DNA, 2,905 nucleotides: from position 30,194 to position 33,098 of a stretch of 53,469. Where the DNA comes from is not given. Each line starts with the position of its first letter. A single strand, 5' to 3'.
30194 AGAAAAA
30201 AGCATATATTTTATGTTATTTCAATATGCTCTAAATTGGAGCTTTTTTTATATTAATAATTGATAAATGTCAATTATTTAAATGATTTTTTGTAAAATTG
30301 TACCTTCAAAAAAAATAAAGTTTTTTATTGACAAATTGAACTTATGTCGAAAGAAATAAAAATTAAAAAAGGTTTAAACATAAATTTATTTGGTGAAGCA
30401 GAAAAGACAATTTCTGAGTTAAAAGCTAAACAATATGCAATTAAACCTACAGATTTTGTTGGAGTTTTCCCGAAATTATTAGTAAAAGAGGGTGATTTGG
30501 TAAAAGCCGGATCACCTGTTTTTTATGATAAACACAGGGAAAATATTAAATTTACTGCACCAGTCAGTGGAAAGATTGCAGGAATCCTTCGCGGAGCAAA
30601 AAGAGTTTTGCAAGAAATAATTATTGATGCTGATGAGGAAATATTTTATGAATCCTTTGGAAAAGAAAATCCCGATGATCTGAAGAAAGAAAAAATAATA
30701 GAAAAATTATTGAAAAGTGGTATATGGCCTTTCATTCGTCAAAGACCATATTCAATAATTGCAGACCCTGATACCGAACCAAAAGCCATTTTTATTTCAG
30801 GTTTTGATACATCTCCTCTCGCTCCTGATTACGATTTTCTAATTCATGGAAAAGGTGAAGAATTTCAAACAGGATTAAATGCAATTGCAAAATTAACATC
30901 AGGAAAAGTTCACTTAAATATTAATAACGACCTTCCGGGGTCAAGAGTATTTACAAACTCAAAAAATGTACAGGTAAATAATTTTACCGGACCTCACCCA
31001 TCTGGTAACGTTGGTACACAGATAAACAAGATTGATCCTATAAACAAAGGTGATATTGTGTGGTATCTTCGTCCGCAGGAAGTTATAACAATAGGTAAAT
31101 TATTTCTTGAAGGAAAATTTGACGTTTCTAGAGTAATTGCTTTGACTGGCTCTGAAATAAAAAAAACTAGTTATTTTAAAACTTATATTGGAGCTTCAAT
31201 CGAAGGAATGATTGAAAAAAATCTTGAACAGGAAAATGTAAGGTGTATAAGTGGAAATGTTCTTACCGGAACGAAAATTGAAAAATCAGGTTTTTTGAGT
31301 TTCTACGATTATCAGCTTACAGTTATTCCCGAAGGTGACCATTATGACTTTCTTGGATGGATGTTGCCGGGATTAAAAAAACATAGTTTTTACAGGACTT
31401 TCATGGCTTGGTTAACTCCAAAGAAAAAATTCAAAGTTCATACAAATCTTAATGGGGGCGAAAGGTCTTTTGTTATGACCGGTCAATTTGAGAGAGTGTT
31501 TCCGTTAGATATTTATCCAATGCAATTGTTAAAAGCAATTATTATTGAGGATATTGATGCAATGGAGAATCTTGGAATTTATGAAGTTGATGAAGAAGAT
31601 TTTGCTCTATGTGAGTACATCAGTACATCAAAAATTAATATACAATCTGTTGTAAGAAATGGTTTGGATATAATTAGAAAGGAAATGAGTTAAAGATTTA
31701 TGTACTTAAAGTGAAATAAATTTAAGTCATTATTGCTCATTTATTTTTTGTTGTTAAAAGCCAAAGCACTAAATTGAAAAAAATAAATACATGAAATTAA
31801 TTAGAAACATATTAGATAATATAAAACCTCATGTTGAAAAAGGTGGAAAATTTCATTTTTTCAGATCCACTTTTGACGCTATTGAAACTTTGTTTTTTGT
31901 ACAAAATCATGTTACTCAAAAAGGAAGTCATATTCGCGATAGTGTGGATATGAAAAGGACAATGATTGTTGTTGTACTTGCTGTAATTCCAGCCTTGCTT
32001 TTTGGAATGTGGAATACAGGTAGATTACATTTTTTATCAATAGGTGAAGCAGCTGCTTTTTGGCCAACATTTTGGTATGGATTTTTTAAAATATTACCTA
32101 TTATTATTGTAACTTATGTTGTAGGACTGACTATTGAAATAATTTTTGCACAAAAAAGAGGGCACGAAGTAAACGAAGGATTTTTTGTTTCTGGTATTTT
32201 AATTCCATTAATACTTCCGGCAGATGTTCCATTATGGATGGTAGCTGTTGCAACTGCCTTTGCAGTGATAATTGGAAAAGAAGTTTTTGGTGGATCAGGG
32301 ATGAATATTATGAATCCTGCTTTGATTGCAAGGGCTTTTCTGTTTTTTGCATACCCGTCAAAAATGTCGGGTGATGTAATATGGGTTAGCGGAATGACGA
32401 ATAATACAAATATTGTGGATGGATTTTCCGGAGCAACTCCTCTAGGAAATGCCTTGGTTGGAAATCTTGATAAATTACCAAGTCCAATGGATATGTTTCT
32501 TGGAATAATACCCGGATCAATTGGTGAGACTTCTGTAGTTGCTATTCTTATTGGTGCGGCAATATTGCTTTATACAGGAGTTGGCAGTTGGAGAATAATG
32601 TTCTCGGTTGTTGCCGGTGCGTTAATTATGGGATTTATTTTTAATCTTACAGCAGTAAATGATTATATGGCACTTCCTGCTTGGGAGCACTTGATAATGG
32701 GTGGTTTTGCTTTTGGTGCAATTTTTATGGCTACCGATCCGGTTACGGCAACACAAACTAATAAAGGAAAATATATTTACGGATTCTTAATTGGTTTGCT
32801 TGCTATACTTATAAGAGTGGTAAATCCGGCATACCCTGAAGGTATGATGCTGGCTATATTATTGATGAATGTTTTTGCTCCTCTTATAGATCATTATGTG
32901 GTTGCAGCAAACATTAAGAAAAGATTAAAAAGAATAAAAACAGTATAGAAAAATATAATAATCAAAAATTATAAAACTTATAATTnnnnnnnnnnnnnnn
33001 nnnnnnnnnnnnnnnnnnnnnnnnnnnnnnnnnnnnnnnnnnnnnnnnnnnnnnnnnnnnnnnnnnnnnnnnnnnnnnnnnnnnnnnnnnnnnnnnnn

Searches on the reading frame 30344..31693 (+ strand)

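Call 65: search_protein_families(library=pfam, proteins=[window:30344-31693:+], max_evalue=0.01)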
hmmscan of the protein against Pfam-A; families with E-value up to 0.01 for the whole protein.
window:30344-31693:+ (449 aa): 4 families
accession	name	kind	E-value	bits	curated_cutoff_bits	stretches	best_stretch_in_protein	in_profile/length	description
PF24836.1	NQRA_2nd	-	2.8e-53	180.4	25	1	113-259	1-145/145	NqrA second alpha/beta domain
PF05896.17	NQRA_N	-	1.4e-31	109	25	1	5-97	1-94/94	NqrA N-terminal barrel-sandwich hybrid domain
PF11973.14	NQRA_SLBB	-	1.3e-17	64.5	27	1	264-313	1-50/51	NQRA C-terminal domain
PF13375.12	RnfC_N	-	0.0012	19.3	25.6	1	19-98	17-100/101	RnfC Barrel sandwich hybrid domain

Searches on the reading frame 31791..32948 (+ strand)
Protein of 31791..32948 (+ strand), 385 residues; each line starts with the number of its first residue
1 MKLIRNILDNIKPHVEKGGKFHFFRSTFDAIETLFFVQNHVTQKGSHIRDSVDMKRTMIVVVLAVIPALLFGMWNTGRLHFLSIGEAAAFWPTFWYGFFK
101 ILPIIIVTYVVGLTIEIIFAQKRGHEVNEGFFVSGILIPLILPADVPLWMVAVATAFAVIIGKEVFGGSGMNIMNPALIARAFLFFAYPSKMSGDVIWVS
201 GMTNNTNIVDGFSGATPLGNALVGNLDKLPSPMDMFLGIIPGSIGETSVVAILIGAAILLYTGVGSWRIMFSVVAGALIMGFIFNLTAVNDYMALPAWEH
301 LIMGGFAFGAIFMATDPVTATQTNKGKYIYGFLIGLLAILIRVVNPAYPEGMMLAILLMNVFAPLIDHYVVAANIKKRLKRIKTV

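Call 65: search_protein_families(library=pfam, proteins=[window:31791-32948:+], max_evalue=0.01)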
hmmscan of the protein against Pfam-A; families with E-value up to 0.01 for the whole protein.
window:31791-32948:+ (385 aa): 1 family
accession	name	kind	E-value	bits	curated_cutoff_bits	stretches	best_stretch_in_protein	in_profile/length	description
PF03116.20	NQR2_RnfD_RnfE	-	7.8e-103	344.3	27.7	1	42-375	2-295/296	NQR2, RnfD, RnfE family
